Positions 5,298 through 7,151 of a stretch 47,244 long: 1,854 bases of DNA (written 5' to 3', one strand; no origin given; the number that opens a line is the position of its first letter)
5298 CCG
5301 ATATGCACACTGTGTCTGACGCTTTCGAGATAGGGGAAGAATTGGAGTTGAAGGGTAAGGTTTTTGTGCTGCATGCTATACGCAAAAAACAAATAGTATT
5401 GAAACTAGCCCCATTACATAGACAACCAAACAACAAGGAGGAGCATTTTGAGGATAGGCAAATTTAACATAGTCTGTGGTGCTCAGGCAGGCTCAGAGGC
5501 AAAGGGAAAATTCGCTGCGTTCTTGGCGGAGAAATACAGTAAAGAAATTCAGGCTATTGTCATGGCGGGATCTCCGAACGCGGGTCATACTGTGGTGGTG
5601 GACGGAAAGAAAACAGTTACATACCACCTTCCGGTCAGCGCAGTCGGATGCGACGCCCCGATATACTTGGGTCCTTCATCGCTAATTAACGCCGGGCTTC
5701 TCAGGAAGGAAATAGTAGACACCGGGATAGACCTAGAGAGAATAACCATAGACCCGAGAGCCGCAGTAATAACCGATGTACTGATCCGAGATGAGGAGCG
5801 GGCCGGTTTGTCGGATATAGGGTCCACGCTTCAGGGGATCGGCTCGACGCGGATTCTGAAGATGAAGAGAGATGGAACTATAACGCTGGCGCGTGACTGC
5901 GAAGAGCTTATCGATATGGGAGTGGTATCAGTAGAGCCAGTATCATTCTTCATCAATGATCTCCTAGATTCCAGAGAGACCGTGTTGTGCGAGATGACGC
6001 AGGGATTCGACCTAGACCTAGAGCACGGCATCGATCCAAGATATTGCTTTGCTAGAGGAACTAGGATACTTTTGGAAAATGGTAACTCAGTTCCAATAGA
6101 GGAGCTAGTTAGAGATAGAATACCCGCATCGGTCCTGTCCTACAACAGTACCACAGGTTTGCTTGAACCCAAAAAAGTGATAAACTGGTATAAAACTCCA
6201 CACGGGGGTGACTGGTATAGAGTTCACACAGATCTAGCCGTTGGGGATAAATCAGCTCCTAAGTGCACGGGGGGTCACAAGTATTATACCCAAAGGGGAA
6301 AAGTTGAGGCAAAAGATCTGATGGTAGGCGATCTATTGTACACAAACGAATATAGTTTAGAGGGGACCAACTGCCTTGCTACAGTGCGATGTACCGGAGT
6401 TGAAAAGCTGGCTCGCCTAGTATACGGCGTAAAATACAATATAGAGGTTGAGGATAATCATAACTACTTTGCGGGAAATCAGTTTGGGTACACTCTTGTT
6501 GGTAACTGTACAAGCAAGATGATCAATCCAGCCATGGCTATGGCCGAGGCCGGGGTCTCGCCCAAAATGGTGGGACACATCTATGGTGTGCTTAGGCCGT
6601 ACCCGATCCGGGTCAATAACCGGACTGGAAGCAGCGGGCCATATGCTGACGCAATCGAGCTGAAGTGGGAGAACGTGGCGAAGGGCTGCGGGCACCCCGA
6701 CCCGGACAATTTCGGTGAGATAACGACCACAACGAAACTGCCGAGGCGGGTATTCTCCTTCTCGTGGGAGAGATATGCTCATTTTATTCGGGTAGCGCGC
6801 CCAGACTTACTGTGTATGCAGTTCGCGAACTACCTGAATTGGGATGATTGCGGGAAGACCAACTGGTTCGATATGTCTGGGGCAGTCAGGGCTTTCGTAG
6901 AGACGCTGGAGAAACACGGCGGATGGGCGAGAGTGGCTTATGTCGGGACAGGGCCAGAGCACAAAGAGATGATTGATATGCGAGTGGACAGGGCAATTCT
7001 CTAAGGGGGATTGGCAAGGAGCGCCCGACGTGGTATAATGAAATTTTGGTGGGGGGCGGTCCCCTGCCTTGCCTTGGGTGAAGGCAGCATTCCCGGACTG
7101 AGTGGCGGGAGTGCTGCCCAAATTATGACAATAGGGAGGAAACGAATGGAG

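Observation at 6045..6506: Mini-intein inserted in the catalytic core of the PurZ-like gene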

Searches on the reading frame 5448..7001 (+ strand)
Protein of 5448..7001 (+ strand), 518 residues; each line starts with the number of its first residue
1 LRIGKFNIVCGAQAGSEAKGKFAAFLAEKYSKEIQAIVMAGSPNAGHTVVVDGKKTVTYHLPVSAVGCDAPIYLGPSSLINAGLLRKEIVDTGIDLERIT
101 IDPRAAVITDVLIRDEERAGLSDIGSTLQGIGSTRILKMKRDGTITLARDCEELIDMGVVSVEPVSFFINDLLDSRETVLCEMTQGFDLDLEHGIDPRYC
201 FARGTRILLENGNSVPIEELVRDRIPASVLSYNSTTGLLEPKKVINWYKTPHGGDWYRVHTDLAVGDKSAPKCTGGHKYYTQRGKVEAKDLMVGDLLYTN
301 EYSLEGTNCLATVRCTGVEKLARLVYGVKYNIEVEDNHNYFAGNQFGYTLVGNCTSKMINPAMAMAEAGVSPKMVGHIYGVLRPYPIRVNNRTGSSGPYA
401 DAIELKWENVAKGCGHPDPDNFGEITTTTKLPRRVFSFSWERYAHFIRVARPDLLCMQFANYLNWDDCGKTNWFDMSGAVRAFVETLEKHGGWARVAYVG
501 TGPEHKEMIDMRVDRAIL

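Call 3: search_protein_families(library=pfam, proteins=[window:5448-7001:+], max_evalue=1)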
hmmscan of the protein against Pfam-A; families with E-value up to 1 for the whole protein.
window:5448-7001:+ (518 aa): 5 families
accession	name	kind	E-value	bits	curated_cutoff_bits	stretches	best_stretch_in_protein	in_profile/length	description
PF00709.27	Adenylsucc_synt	-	3.9e-26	92.2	27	3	8-144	1-143/416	Adenylosuccinate synthetase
PF07591.16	PT-HINT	-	2.2e-05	25.2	27.7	1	228-345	19-126/137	Pretoxin HINT domain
PF14890.11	Intein_splicing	-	3.7e-05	24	35.8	1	207-342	2-148/155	Intein splicing domain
PF13403.11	Hint_2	-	0.035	14.9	28.4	0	200-221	2-22/147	Hint domain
PF24178.1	Subterisin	-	0.042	14.3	27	1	139-163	1-20/42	Lasso peptide subterisin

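Call 4: search_solved_structures(query=window:5448-7001:+, max_evalue=1, show_alignments=3)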
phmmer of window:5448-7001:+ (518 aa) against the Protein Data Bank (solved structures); distinct sequences matched with E-value up to 1: 30.
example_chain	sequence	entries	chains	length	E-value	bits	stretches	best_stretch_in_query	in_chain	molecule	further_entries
6fm1_A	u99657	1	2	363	1.3e-26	96.6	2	7-199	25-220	Adenylosuccinate synthetase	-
6tnh_A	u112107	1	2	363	1.3e-26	96.6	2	7-202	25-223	Adenylosuccinate synthetase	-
6fko_A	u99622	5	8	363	1.3e-26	96.6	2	7-202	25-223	Adenylosuccinate synthetase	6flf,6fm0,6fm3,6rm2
7odx_A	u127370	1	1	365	4.9e-26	94.8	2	2-204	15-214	Succinoaminodeoxyadenylate synthetase (PurZ)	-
5k7x_A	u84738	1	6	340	7.2e-20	74.4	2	8-197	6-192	Adenylosuccinate synthetase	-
2d7u_A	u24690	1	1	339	7.2e-20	74.4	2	8-197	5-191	Adenylosuccinate synthetase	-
7vf6_A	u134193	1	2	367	4.2e-13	52.1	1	6-201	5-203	PurA-like adenylosuccinate synthetase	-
4m0g_A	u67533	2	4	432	8.2e-12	47.8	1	8-143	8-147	Adenylosuccinate synthetase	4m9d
1iwe_A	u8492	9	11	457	2.1e-11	46.5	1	6-144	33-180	Adenylosuccinate Synthetase | Adenylosuccinate synthetase isozyme 1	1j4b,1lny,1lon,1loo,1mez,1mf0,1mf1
1kjx_A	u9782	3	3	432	1.5e-10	43.6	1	6-143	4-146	Adenylosuccinate Synthetase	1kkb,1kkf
3ue9_A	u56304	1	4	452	1.6e-10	43.6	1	4-136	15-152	Adenylosuccinate synthetase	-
1cg4_A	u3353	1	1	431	2e-10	43.3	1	8-143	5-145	PROTEIN (ADENYLOSUCCINATE SYNTHETASE)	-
1ade_A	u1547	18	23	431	2.1e-10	43.1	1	8-143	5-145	ADENYLOSUCCINATE SYNTHETASE | PROTEIN (ADENYLOSUCCINATE SYNTHETASE)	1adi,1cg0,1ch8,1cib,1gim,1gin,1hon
1cg3_A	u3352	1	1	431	6.4e-10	41.6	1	8-134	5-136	PROTEIN (ADENYLOSUCCINATE SYNTHETASE)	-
1cg1_A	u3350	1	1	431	7.1e-10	41.4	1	8-143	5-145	PROTEIN (ADENYLOSUCCINATE SYNTHETASE)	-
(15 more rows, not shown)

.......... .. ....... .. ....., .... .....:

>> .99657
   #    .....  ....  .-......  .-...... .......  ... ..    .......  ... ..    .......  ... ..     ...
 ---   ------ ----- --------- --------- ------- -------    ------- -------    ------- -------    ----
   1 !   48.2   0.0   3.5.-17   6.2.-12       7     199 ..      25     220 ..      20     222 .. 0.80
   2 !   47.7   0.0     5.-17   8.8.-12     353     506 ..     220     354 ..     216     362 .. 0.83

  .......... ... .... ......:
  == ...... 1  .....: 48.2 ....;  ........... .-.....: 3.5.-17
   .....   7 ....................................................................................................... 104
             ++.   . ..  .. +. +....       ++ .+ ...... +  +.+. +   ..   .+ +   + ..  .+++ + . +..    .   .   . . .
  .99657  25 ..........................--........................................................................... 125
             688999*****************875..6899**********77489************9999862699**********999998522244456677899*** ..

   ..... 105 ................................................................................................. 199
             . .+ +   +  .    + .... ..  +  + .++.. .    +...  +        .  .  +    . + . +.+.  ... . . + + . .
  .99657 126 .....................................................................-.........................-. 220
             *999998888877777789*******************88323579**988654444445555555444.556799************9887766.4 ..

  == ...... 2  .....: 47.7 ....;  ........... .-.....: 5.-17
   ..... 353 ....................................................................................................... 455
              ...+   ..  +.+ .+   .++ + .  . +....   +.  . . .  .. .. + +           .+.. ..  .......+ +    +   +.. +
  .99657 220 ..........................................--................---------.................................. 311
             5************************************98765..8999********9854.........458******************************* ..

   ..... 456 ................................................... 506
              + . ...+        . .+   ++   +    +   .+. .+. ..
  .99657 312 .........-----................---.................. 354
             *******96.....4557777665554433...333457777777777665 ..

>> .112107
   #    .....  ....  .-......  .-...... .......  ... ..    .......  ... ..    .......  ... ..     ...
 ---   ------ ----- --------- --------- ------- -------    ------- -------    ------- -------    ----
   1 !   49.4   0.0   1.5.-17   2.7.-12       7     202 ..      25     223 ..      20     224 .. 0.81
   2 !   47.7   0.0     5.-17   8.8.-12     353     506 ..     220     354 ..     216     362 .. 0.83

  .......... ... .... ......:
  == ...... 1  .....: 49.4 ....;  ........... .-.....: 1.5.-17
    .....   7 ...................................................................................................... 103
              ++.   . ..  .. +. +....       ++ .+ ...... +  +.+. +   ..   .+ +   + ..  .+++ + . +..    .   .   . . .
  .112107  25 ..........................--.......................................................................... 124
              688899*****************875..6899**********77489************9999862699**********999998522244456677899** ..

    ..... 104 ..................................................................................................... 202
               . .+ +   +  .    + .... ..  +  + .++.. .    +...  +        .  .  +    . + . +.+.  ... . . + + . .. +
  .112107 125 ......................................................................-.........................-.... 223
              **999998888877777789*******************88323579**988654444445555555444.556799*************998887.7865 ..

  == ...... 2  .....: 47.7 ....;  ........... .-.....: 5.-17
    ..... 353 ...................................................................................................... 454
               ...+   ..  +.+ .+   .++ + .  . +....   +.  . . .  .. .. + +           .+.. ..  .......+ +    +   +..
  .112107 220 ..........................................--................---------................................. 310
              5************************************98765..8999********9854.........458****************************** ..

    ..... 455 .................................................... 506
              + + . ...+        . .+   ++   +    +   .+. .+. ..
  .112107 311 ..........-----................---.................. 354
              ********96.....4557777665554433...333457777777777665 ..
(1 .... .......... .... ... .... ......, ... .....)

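Call 6: find_homologous_proteins(query=window:5448-7001:+, max_evalue=0.001)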
Query window:5448-7001:+ (518 aa): 278 proteins with E <= 0.001 among 8000 candidates; the best 120 are listed.
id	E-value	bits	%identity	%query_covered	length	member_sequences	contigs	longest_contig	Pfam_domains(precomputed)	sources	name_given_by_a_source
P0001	0.0e+0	1208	100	100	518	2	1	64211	PF07591.16,PF00709.28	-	-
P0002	1.1e-175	604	59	89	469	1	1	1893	PF00709.28,PF14890.12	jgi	jgi:adenylosuccinate synthase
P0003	4.3e-172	592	53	60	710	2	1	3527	PF03161.19,PF00709.28,PF14890.12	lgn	-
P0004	1.2e-170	587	55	59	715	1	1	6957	PF07591.16,PF03161.19,PF00709.28,PF14890.12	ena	-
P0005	6.9e-161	555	73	32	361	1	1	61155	PF00709.28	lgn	-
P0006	2.6e-133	464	65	32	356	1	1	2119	PF00709.28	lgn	-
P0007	4.7e-128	446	62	39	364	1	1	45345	PF00709.28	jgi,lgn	-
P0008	4.0e-118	414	57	39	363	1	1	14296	PF00709.28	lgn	-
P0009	4.6e-118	413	56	39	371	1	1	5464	PF00709.28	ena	-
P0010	2.7e-117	411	66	31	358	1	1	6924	PF00709.28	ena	-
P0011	7.4e-117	409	56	39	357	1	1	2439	PF00709.28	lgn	-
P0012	4.1e-116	407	55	39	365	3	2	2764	PF00709.28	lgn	-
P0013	6.3e-116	406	54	39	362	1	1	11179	PF00709.28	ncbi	-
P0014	1.4e-115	405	58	31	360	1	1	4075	PF00709.28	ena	-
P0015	2.4e-115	404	48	48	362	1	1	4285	PF00709.28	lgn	-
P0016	4.8e-115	403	51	40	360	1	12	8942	PF00709.28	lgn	-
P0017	8.3e-115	403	55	39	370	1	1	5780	PF00709.28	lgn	-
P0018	1.4e-114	402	60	30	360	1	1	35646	PF00709.28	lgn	-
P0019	1.8e-114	401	57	39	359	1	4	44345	PF00709.28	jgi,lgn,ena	-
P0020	4.0e-114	400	54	39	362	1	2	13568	PF00709.28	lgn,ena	-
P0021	1.9e-113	398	54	39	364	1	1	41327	PF00709.28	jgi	-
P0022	2.0e-113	398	56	39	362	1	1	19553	PF00709.28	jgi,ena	-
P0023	4.0e-113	397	60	31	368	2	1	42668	PF00709.28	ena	-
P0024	5.1e-113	397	53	39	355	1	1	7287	PF00709.28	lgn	-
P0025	6.2e-113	396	55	39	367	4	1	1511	PF00709.28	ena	-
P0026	7.0e-113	396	53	39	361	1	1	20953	PF00709.28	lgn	-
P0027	8.0e-113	396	60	31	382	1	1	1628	PF00709.28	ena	-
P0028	1.1e-112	396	53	39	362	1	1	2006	PF00709.28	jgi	jgi:adenylosuccinate synthase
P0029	2.4e-112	394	60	30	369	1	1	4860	PF00709.28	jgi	jgi:adenylosuccinate synthase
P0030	3.2e-112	394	55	39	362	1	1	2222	PF00709.28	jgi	jgi:adenylosuccinate synthase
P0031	5.3e-112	393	52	39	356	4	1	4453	PF00709.28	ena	-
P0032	6.8e-112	393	54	39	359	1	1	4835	PF00709.28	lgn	-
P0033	7.9e-112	393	62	30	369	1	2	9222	PF00709.28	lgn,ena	-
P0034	2.0e-111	391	56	31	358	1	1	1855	PF00709.28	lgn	-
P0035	3.2e-111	391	62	31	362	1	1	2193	PF00709.28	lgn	-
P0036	9.8e-111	389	58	31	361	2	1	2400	PF00709.28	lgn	-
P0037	1.6e-110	388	57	31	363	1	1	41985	PF00709.28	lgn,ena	-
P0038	3.2e-110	387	61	30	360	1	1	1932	PF00709.28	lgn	-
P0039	3.2e-110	387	53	39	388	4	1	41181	PF00709.28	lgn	-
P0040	6.4e-110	386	57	38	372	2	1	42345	PF00709.28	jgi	-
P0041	1.8e-109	385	60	31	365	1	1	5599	PF00709.28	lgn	-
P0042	1.8e-109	385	54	39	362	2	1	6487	PF00709.28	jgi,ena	-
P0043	2.0e-109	385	54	39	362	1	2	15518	PF00709.28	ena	-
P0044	2.5e-109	385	61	30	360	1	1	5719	PF00709.28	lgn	-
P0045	3.2e-109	384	55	39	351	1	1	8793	PF00709.28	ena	-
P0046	1.3e-108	382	59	30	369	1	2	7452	PF00709.28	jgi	jgi:adenylosuccinate synthase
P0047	2.2e-108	381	54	39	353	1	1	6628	PF00709.28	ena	-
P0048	3.0e-108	381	51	39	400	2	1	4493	PF00709.28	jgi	-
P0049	4.1e-108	381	54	39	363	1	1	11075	PF00709.28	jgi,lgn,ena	-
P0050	6.0e-108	380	60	31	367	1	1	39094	PF00709.28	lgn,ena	-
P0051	8.9e-108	379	60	30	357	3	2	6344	PF00709.28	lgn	-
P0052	9.6e-108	379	60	30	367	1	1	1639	PF00709.28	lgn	-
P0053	2.5e-107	378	53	39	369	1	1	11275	PF00709.28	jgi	-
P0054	2.5e-107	378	61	30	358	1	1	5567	PF00709.28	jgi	jgi:adenylosuccinate synthase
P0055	4.6e-107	377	59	31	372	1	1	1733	PF00709.28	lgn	-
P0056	5.5e-107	377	52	39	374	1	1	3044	PF00709.28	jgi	jgi:adenylosuccinate synthase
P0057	7.9e-107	376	54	39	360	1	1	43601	PF00709.28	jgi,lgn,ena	-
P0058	1.5e-106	375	61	31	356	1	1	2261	PF00709.28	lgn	-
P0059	2.1e-106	375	61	31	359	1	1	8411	PF00709.28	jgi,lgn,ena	-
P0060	3.2e-106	374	61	31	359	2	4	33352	PF00709.28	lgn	-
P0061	4.4e-106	374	51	39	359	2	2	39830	PF00709.28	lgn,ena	-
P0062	5.9e-106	373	52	39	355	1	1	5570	PF00709.28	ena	-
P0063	7.2e-106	373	52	39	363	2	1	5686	PF00709.28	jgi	jgi:adenylosuccinate synthase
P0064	1.3e-105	372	53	39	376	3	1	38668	PF00709.28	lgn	-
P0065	2.1e-105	372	52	39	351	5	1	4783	PF00709.28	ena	-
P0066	2.5e-105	371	61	30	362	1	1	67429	PF00709.28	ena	-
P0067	4.7e-105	370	45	48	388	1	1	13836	PF00709.28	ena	-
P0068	6.7e-105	370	60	30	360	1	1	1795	PF00709.28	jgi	jgi:adenylosuccinate synthase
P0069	7.5e-105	370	60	31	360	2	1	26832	PF00709.28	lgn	-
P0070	8.9e-105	370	55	39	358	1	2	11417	PF00709.28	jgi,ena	jgi:adenylosuccinate synthase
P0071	1.2e-104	369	60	31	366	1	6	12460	PF00709.28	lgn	-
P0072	1.5e-104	369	50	39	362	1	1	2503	PF00709.28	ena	-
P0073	1.7e-104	369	55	39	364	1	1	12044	PF00709.28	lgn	-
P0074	2.1e-104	368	55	39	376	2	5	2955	PF00709.28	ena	-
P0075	2.7e-104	368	60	31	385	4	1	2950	PF00709.28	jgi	jgi:adenylosuccinate synthase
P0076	2.9e-104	368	54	39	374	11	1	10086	PF00709.28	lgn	-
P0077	2.9e-104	368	56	31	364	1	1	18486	PF00709.28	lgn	-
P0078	6.0e-104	367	62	30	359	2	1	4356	PF00709.28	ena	-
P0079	6.5e-104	367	52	39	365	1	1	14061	PF00709.28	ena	-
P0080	6.5e-104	367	59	31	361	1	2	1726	PF00709.28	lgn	-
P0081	7.4e-104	366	58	31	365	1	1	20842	PF00709.28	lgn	-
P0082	1.5e-103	365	52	39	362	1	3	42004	PF00709.28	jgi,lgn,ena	-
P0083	1.7e-103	365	52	39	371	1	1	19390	PF00709.28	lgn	-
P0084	2.8e-103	365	45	45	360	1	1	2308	PF00709.28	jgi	jgi:adenylosuccinate synthase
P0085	5.9e-103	363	55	39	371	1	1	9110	PF00709.28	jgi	-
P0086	6.3e-103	363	44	47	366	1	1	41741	PF00709.28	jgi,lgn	-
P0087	6.4e-103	363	46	48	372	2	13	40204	PF00709.28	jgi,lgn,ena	-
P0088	6.7e-103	363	53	39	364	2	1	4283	PF00709.28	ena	-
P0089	7.2e-103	363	55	39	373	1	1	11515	PF00709.28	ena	-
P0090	8.5e-103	363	51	39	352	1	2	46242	PF00709.28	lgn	-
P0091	1.7e-101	359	48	48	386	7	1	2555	PF00709.28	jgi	jgi:adenylosuccinate synthase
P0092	4.5e-101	357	60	31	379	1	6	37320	PF00709.28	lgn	-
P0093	5.5e-101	357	57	31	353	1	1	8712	PF00709.28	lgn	-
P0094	7.3e-100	353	55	31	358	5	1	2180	PF00709.28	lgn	-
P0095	8.0e-100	353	56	31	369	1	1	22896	PF00709.28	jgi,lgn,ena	-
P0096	9.0e-100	353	60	31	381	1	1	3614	PF00709.28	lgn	-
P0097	1.0e-99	353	60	30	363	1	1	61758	PF00709.28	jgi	-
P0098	1.0e-99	353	57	31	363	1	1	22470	PF00709.28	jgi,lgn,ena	-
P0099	1.2e-99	353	60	31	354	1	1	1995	PF00709.28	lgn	-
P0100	1.4e-99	352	51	39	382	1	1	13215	PF00709.28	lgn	-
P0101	6.1e-99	350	56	31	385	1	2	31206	PF00709.28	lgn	-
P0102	1.2e-98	349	58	31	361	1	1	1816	PF00709.28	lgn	-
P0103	7.6e-98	347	57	31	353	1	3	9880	PF00709.28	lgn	-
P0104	7.4e-97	343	55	30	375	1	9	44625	PF00709.28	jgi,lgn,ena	-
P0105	8.9e-97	343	59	30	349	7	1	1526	PF00709.28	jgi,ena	-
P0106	3.3e-96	341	48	39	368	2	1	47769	PF00709.28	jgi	-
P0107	3.3e-96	341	49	39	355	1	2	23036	PF00709.28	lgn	-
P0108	6.3e-96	340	49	35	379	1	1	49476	PF00709.28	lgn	-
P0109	1.1e-95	340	57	31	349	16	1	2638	PF00709.28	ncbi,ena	-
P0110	4.9e-95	337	49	39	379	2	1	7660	PF00709.28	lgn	-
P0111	2.8e-94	335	58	31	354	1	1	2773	PF00709.28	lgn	-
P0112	3.5e-94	335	58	30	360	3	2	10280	PF00709.28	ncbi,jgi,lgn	jgi:adenylosuccinate synthase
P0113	6.1e-94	334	56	31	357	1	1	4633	PF00709.28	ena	-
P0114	1.6e-93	332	56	30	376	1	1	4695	PF00709.28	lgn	-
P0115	1.6e-93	332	50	39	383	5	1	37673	PF00709.28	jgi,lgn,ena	-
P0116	3.4e-93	331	60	31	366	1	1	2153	PF00709.28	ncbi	-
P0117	1.8e-92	329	54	31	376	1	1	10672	PF00709.28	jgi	jgi:adenylosuccinate synthase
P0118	2.7e-92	328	53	31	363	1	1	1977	PF00709.28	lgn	-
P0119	3.2e-92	328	55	30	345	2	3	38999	PF00709.28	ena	-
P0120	4.1e-92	328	57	31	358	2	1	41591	PF00709.28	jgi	jgi:adenylosuccinate synthase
